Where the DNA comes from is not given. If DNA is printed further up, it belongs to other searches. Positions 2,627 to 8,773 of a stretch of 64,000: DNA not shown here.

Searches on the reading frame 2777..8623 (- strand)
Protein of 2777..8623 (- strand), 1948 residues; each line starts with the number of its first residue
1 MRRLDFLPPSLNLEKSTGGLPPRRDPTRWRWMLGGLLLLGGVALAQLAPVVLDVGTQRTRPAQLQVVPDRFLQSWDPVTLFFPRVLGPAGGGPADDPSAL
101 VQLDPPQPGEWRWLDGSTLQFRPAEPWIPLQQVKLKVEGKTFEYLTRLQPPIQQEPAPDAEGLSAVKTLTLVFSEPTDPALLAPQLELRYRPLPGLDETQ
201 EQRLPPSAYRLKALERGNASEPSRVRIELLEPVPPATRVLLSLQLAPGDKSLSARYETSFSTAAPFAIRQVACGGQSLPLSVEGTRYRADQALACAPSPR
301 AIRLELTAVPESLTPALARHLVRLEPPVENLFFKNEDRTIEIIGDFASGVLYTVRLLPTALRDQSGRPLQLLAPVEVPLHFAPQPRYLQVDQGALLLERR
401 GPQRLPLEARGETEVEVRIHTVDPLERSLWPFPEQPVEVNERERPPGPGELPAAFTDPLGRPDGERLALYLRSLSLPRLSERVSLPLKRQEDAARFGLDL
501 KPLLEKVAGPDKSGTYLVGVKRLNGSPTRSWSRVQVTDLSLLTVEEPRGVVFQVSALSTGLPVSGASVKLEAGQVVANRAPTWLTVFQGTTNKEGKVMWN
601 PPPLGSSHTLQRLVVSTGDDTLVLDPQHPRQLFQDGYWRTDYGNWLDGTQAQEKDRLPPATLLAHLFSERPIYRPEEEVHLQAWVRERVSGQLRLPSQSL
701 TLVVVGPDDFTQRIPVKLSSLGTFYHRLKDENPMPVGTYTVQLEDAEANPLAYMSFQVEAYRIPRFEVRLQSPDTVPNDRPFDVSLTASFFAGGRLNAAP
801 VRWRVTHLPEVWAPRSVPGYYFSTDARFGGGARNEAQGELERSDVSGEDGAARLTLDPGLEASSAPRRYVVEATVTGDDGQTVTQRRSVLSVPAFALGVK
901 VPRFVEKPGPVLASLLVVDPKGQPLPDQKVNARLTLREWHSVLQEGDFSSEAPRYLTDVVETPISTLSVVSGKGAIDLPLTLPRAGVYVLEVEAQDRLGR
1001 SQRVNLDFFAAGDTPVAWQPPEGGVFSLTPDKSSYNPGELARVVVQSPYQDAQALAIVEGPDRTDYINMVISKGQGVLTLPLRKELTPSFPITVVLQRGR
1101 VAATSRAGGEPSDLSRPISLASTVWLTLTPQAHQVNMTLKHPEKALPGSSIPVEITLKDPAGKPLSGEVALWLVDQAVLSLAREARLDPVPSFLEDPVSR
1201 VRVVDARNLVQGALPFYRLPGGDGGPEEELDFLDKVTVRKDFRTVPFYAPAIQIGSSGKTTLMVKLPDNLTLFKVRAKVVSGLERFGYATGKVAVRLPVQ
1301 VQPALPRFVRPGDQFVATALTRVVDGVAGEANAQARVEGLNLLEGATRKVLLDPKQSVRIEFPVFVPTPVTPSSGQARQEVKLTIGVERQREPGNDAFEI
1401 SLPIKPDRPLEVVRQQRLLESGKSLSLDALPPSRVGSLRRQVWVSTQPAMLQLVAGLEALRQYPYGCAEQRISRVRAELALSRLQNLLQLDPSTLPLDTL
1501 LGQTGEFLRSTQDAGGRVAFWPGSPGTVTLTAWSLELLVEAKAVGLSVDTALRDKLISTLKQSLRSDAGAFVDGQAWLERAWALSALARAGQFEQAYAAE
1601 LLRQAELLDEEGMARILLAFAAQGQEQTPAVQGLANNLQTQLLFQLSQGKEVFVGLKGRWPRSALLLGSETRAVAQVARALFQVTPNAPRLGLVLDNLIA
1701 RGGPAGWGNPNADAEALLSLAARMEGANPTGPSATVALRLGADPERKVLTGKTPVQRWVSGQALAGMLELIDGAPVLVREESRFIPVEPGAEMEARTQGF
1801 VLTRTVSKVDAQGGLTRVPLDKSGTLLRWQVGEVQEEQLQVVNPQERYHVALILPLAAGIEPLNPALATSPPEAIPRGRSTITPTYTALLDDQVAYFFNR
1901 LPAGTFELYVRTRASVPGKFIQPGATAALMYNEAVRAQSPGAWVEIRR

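Call 31: search_protein_families(library=pfam, proteins=[window:2777-8623:-], max_evalue=0.00001)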
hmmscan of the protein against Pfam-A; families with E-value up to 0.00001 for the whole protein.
window:2777-8623:- (1948 aa): 4 families
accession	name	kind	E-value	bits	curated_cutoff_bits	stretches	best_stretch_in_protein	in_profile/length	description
PF17973.7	bMG10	-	1.7e-20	73.9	26.2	1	1799-1932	1-129/131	Bacterial Alpha-2-macroglobulin MG10 domain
PF07703.20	A2M_BRD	-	1.1e-14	55.3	22.7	1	1027-1181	2-140/140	Alpha-2-macroglobulin bait region domain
PF01835.25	MG2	-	4.3e-12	46.7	32.8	1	664-758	2-96/96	MG2 domain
PF00207.28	A2M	-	1.1e-09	38.5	21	1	1254-1319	9-76/92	Alpha-2-macroglobulin family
